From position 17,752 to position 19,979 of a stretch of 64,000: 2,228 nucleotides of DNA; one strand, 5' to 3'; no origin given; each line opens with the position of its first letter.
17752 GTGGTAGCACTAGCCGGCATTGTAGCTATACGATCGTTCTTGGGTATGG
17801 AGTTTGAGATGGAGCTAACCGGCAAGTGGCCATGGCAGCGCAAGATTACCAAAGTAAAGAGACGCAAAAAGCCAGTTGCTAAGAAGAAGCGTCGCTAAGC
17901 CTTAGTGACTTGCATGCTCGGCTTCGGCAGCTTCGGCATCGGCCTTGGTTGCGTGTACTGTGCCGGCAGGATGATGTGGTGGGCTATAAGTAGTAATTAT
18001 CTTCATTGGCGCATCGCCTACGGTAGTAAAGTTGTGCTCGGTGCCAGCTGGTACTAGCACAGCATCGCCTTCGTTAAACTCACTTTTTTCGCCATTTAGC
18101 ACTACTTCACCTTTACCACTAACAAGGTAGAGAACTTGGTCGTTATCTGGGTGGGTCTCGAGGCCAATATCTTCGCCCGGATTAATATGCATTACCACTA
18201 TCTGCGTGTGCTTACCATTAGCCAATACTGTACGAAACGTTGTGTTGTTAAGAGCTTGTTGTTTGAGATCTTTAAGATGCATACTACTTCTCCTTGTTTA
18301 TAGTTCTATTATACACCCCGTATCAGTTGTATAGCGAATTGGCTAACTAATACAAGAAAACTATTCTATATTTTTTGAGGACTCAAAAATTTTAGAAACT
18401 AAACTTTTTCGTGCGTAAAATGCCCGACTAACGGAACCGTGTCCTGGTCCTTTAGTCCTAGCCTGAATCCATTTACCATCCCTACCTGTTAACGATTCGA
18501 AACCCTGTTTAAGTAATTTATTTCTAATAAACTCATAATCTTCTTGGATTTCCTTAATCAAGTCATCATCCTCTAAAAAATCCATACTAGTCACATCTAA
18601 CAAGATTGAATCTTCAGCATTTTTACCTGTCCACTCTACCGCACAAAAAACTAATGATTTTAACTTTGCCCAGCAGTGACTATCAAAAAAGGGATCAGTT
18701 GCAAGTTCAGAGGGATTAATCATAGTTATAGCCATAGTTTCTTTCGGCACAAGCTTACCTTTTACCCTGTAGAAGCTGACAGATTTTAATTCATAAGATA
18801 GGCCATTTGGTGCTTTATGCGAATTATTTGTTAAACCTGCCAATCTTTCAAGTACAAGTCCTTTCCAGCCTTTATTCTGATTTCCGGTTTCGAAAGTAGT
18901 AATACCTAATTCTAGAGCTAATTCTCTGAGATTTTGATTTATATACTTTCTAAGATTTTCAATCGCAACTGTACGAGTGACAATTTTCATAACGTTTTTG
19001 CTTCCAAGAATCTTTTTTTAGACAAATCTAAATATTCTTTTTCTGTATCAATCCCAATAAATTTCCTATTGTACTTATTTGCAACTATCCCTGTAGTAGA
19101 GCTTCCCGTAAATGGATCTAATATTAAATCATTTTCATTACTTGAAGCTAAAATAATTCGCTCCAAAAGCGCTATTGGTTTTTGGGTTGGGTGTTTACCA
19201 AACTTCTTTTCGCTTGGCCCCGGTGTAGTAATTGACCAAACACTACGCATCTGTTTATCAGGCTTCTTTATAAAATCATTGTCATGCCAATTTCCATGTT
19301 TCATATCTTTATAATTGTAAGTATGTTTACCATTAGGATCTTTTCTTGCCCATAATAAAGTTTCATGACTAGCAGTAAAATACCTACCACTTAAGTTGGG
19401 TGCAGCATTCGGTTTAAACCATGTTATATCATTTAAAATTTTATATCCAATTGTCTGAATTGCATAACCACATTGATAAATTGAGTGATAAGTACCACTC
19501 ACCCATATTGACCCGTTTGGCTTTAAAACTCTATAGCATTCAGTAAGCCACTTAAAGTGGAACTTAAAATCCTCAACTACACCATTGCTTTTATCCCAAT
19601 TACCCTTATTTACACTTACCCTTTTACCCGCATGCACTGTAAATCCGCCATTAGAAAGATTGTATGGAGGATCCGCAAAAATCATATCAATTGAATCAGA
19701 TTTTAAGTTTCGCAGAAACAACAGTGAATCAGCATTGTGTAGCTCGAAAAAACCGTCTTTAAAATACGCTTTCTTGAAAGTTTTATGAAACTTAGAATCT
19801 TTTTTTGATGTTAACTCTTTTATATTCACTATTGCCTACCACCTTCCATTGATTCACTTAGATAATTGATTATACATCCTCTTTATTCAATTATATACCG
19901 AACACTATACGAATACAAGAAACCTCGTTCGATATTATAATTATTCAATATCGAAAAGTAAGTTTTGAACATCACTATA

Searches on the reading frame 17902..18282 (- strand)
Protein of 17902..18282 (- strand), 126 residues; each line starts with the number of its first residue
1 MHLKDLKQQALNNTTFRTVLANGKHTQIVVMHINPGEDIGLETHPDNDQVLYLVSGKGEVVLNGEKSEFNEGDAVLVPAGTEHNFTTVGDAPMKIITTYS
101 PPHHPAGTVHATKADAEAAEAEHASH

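Call 4: search_protein_families(library=pfam, proteins=[window:17902-18282:-], max_evalue=1)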
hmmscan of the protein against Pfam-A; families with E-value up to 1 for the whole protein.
window:17902-18282:- (126 aa): 11 families
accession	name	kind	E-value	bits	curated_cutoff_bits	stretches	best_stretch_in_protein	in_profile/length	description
PF07883.17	Cupin_2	-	1.4e-18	66.8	27.2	1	30-98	2-69/70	Cupin domain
PF01050.24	MannoseP_isomer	-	2.8e-07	31.2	23.6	1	18-97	20-99/116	Mannose-6-phosphate isomerase C-terminal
PF05899.18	Cupin_3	-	1e-06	28.7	23.5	1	27-82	8-61/74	EutQ-like cupin domain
PF00190.28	Cupin_1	-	1.2e-06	28.6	22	1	25-106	32-120/151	Cupin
PF02311.25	AraC_binding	-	8e-06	26.1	21.1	1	42-99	19-75/135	AraC-like ligand binding domain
PF03079.20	ARD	-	3.7e-05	24.4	27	1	42-97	87-147/157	ARD/ARD' family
PF12852.13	Cupin_6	-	0.001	19.3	26.7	1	32-108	19-97/183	Cupin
PF21621.3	MPI_cupin_dom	-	0.0019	18.6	27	1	49-89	31-70/79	Mannose-6-phosphate isomerase, cupin domain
PF06249.18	EutQ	-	0.0041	17.4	21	1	46-91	94-139/152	Ethanolamine utilisation protein EutQ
PF14525.12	AraC_binding_2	-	0.035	14.2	27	1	49-93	57-101/173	AraC-binding-like domain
PF17954.7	Pirin_C_2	-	0.042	14.5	22.9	1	26-86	18-74/86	Quercetinase C-terminal cupin domain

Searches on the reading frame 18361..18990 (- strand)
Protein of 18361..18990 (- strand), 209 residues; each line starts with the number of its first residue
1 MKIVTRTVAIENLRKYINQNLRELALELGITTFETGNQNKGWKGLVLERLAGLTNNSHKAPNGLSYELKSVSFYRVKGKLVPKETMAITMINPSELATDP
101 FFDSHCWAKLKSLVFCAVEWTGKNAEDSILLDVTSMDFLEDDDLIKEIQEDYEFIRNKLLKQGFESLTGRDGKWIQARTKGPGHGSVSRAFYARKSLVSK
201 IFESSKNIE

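Call 4: search_protein_families(library=pfam, proteins=[window:18361-18990:-], max_evalue=1)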
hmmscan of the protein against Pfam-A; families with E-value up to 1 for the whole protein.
window:18361-18990:- (209 aa): 2 families
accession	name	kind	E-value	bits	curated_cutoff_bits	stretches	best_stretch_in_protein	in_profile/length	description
PF02976.21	MutH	-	2.6e-08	34.1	23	1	63-119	15-72/103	DNA mismatch repair enzyme MutH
PF15515.12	MvaI_BcnI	-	0.0072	16.8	25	1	40-75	20-55/227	MvaI/BcnI restriction endonuclease family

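Call 5: search_protein_families(library=padloc, proteins=[window:18361-18990:-], max_evalue=1)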
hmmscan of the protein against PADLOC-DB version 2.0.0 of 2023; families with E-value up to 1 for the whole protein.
window:18361-18990:- (209 aa): 1 family
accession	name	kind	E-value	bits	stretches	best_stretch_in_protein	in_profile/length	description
PDLC03553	REase_II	-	4.5e-10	36.9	1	34-189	58-219/527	Type II restriction enzyme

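Call 6: search_protein_families(library=ncbifam, proteins=[window:18361-18990:-], max_evalue=1)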
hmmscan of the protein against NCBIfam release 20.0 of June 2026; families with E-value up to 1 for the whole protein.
window:18361-18990:- (209 aa): 3 families
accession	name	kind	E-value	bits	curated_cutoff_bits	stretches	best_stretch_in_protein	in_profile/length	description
NF040973.1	restrict_Sau3AI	equivalog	2.1e-13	50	300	1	16-189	14-190/475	Sau3AI family type II restriction endonuclease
NF003458.0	PRK05070.1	equivalog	1.3e-10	40.8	243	1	19-191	22-192/223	DNA mismatch repair endonuclease MutH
TIGR02248.1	mutH_TIGR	equivalog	3.6e-07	29.6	229.9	1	20-188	19-185/217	DNA mismatch repair endonuclease MutH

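Call 67: search_solved_structures(query=window:18361-18990:-, max_evalue=0.01)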
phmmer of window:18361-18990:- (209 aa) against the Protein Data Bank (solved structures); distinct sequences matched with E-value up to 0.01: 4.
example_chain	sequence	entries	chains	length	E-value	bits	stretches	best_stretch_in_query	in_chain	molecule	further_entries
1azo_A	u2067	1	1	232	1.1e-06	31.6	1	18-196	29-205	MUTH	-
2azo_A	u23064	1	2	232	1.2e-06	31.4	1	18-196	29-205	MUTH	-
2aoq_A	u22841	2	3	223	7.9e-05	25.5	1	21-191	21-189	DNA mismatch repair protein mutH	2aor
4pxg_A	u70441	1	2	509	0.00051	22.9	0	34-189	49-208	Type-2 restriction enzyme Sau3AI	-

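Call 72: search_dna_similar(query=window:18361-18990:-, collection=plasmids, mode=protein, max_evalue=0.00001, max_rows=10)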
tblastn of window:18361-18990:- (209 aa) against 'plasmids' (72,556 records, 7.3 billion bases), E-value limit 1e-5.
No match.

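Call 99: search_solved_structures(query=window:18361-18990:-, max_evalue=0.01, show_alignments=4)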
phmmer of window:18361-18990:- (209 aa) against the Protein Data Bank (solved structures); distinct sequences matched with E-value up to 0.01: 4.
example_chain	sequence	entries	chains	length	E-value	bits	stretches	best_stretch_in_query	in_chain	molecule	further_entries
1azo_A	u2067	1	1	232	1.1e-06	31.6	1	18-196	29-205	MUTH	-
2azo_A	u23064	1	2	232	1.2e-06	31.4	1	18-196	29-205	MUTH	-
2aoq_A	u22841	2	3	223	7.9e-05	25.5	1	21-191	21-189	DNA mismatch repair protein mutH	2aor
4pxg_A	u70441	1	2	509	0.00051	22.9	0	34-189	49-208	Type-2 restriction enzyme Sau3AI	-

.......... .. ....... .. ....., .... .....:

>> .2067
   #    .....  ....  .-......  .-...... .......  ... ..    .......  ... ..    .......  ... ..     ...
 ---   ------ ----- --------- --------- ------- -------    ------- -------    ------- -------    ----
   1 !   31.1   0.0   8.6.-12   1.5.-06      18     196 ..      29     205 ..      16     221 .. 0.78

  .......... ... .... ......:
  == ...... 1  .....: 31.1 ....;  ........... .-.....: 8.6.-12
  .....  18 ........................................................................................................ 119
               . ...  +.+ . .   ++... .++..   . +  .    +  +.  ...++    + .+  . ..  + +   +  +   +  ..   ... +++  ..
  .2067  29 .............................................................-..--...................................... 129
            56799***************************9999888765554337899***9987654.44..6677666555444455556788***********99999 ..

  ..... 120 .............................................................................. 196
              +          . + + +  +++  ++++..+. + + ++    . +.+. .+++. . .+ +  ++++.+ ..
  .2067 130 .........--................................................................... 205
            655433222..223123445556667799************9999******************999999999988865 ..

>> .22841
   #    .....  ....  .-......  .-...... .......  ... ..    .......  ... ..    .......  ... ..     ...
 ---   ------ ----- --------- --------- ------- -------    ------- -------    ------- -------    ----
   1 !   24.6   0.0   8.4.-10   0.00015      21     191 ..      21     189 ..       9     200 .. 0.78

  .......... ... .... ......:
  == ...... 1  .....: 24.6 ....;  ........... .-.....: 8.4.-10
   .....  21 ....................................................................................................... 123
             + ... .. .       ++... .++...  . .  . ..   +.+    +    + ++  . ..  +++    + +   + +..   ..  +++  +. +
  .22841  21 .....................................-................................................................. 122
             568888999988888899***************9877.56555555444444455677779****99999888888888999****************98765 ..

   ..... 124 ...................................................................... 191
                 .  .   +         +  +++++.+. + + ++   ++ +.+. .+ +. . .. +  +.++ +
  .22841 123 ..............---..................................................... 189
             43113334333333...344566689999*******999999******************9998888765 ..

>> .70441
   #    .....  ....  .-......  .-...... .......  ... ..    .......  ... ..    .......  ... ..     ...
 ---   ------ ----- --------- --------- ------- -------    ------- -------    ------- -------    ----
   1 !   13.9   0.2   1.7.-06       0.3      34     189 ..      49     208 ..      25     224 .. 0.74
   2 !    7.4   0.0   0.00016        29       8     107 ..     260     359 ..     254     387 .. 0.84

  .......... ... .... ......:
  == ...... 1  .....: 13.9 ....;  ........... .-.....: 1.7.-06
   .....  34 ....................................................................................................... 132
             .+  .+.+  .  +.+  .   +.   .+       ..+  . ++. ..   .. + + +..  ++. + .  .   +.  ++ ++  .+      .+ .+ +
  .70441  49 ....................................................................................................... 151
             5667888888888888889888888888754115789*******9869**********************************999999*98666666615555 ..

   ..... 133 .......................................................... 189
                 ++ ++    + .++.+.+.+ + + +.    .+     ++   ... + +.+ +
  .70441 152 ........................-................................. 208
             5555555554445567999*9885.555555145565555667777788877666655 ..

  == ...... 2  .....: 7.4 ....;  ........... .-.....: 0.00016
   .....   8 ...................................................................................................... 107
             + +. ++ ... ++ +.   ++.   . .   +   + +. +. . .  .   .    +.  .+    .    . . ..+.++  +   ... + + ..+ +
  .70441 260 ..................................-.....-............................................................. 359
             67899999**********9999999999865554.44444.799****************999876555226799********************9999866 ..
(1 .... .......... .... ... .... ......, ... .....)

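Call 100: find_related_loci(query=window:18361-18990:-, collection=viral_contigs, flank=4000)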
Query window:18361-18990:- (209 aa) in viral_contigs; peptide patterns used: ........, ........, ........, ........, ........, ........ (x = any residue, [..] = any of these).
22 stretches matched a pattern; 4 encode a relative of the query (tblastn E <= 1e-3); 4 distinct loci.
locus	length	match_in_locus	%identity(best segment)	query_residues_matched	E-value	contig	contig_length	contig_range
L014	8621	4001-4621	59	3-208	2e-79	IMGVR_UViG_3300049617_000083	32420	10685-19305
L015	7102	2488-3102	39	6-202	2e-40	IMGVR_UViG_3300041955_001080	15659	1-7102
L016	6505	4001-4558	41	6-202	3e-40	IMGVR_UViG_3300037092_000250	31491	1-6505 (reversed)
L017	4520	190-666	41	39-200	1e-25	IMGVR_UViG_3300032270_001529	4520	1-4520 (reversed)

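Call 101: search_dna_similar(query=window:18361-18990:-, collection=phages, mode=protein, max_evalue=0.001, max_rows=10)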
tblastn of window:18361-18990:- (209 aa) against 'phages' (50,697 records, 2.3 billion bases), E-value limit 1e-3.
Records with a match: 1; places in all: 1; records where one place covers at least 80% of the query: 1.
Best place of each record, by identity: 60-80% 1.
By first word of the organism name: uncultured 1.
By host as written in the record: - 1.
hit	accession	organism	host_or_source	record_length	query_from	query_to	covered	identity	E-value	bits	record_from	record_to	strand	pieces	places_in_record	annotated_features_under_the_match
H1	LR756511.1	uncultured phage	metagenomic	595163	3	201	95%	60.0%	3e-72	243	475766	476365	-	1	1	record has no annotation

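Call 105: search_protein_families(library=pfam, proteins=[L014:2892-3983:+, L014:4651-4959:+, L014:2572-2895:+, L014:1561-2136:+, L014:6316-6876:-, L014:6897-8576:-, L016:2493-3185:+, L016:1764-2327:+, L016:4949-6505:-, L016:1102-1680:+], max_evalue=0.001)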
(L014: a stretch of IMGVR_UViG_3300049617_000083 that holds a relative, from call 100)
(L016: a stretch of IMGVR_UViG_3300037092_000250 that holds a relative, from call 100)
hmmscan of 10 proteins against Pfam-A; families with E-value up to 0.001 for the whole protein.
L014:2892-3983:+ (363 aa): 1 family
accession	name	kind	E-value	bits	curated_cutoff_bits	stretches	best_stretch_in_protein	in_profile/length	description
PF02086.21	MethyltransfD12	-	5.7e-56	190.5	22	1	92-326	1-242/253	D12 class N6 adenine-specific DNA methyltransferase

L014:4651-4959:+ (102 aa): 0 families

L014:2572-2895:+ (107 aa): 0 families

L014:1561-2136:+ (191 aa): 0 families

L014:6316-6876:- (186 aa): 0 families

L014:6897-8576:- (559 aa): 2 families
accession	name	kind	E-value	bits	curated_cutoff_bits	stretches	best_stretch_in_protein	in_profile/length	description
PF04851.21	ResIII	-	2.4e-10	41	22.5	1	7-144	44-164/164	Type III restriction enzyme, res subunit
PF00271.37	Helicase_C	-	8.1e-06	26.5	23.5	1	243-340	12-109/110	Helicase conserved C-terminal domain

L016:2493-3185:+ (230 aa): 2 families
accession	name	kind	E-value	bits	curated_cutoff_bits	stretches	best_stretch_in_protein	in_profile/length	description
PF04545.22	Sigma70_r4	-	3.8e-08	33.2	24.1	1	198-217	31-50/50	Sigma-70, region 4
PF04542.20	Sigma70_r2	-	4.8e-06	26.7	24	1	20-82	3-62/71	Sigma-70 region 2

L016:1764-2327:+ (187 aa): 0 families

L016:4949-6505:- (518 aa): 3 families
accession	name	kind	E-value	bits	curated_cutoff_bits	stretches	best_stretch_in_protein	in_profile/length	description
PF07508.19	Recombinase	-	2.1e-12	47.6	21.1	1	205-297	2-102/102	Recombinase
PF00239.26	Resolvase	-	3.8e-12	47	23.3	1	14-130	3-103/145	Resolvase, N terminal domain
PF13408.12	Zn_ribbon_recom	-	4.8e-07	30.5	25.3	1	311-368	1-55/58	Recombinase zinc beta ribbon domain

L016:1102-1680:+ (192 aa): 1 family
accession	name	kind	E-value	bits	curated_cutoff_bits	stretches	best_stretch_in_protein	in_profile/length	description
PF04545.22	Sigma70_r4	-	0.00088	19.2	24.1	0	134-157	17-38/50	Sigma-70, region 4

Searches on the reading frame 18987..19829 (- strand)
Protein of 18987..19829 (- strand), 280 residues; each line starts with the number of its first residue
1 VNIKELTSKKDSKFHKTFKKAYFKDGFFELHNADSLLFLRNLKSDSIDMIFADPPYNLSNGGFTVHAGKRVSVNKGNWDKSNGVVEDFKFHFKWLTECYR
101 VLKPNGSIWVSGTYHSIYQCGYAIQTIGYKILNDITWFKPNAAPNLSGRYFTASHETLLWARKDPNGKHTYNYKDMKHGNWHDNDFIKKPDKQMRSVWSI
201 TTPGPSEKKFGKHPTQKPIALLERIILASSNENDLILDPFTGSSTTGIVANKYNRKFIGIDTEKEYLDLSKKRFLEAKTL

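Call 4: search_protein_families(library=pfam, proteins=[window:18987-19829:-], max_evalue=1)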
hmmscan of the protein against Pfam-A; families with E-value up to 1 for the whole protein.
window:18987-19829:- (280 aa): 7 families
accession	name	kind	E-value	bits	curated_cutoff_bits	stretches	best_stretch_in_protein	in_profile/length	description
PF01555.25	N6_N4_Mtase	-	1.3e-62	212.1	26.7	1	47-272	1-221/221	DNA methylase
PF13847.12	Methyltransf_31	-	0.00013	22.1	27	1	232-273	3-47/145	Methyltransferase domain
PF08241.18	Methyltransf_11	-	0.0012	19.9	21.2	1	81-109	66-94/95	Methyltransferase domain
PF03602.21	Cons_hypoth95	-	0.0023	18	24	1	29-59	94-126/182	Conserved hypothetical protein 95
PF02384.22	N6_Mtase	-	0.01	15.6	20.4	1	29-110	108-181/311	N-6 DNA Methylase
PF13649.12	Methyltransf_25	-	0.045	14.9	27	0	242-275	7-42/97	Methyltransferase domain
PF01170.24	UPF0020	-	0.13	12.4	22.3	0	227-250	23-46/197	RMKL-like, methyltransferase domain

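Call 5: search_protein_families(library=padloc, proteins=[window:18987-19829:-], max_evalue=1)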
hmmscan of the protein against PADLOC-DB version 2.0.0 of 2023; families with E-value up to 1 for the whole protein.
window:18987-19829:- (280 aa): 75 families (the best 25 are shown)
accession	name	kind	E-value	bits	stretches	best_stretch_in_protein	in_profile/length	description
PDLC03371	MTase_II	-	8.9e-98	324.9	1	20-278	3-256/260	Type II methyltransferase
PDLC03216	MTase_II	-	4e-77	257.6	1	30-278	14-259/364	Type II methyltransferase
PDLC03738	oMTase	-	1.5e-69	232.5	1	32-278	25-269/376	orphan methyltransferase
PDLC03302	MTase_II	-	2.3e-62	209.6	1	29-277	6-263/626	Type II methyltransferase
PDLC03299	MTase_II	-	5.4e-48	162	1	21-275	8-258/296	Type II methyltransferase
PDLC03387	MTase_II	-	3.1e-37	126.3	2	120-275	131-276/289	Type II methyltransferase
PDLC03279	MTase_II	-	4.8e-32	109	1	37-274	371-584/587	Type II methyltransferase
PDLC03353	MTase_II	-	1.2e-31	108.2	1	32-274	14-250/260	Type II methyltransferase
PDLC03339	MTase_II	-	7.8e-31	105.2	2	161-274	162-271/399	Type II methyltransferase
PDLC03300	MTase_II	-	1.5e-30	104.3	1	25-276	9-278/302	Type II methyltransferase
PDLC03238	MTase_II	-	5.2e-27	93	1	14-262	110-353/428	Type II methyltransferase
PDLC03265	MTase_II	-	8.8e-27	92.4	2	193-273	250-327/333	Type II methyltransferase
PDLC03320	MTase_II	-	2.7e-26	90.4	2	195-274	195-274/289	Type II methyltransferase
PDLC03230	MTase_II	-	1.9e-25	87.9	1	20-271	28-279/360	Type II methyltransferase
PDLC03252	MTase_II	-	1.6e-22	78.3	1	121-274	211-353/365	Type II methyltransferase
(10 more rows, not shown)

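Call 6: search_protein_families(library=ncbifam, proteins=[window:18987-19829:-], max_evalue=1)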
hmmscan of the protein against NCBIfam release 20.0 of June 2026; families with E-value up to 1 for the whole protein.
window:18987-19829:- (280 aa): 8 families
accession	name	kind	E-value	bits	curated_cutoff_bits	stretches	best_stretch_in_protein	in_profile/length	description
NF050803.1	DnaMtaseCcrMCaul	equivalog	8.1e-71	238.7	830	1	32-277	8-250/350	adenine-specific DNA-methyltransferase CcrM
NF008572.0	PRK11524.1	equivalog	4.3e-40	137.7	292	1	18-275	5-257/294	adenine-specific DNA-methyltransferase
NF010253.0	PRK13699.1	subfamily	4.1e-14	52.8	244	2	212-274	143-205/226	DNA methyltransferase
TIGR01934.1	MenG_MenH_UbiE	subfamily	0.0092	15.3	158.35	0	230-276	37-84/223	ubiquinone/menaquinone biosynthesis methyltransferase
NF045667.1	MTase_DVU1556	equivalog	0.021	14.3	155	1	92-115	101-124/213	DVU_1556 family methyltransferase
NF001244.0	PRK00216.1-5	equivalog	0.033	13.5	216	0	230-275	46-94/236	bifunctional demethylmenaquinone methyltransferase/2-methoxy-6-polyprenyl-1,4-benzoquinol methylase UbiE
TIGR01177.1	TIGR01177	hypoth_equivalog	0.056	12.7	316.55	0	227-263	177-213/330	TIGR01177 family methyltransferase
TIGR00095.1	TIGR00095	equivalog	0.1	12.2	117.5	1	34-60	111-138/194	16S rRNA (guanine(966)-N(2))-methyltransferase RsmD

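Call 68: search_solved_structures(query=window:18987-19829:-, max_evalue=1e-10)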
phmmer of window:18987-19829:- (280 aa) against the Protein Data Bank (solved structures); distinct sequences matched with E-value up to 1e-10: 11.
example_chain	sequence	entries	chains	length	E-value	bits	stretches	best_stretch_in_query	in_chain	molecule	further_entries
6pbd_A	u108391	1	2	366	1.2e-56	195.3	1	32-275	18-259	Modification methylase CcrMI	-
5hek_A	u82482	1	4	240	1.6e-31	112.8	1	30-274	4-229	Adenine specific DNA methyltransferase (DpnA)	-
5hfj_A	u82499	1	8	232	1.7e-31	112.8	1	30-274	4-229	Adenine specific DNA methyltransferase (DpnA)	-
1g60_A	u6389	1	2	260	2.8e-25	92.4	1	30-269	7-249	Adenine-specific Methyltransferase MboIIA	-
9c3u_A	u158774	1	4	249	3.2e-20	75.7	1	28-273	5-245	Methyltransferase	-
8urk_A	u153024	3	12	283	4.2e-20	75.4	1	28-273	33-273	Methyltransferase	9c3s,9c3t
8s9n_A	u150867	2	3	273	1.1e-16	64.2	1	18-278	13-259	DNA cytosine-N4 methyltransferase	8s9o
8s9m_A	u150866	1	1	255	3.1e-16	62.7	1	33-278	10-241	DNA cytosine-N4 methyltransferase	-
1nw8_A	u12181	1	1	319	1.2e-14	57.4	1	91-269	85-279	MODIFICATION METHYLASE RSRI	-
1eg2_A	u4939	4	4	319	1.5e-14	57.2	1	34-269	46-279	MODIFICATION METHYLASE RSRI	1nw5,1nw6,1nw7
2zie_A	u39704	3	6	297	8e-11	44.9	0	192-275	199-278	Putative modification methylase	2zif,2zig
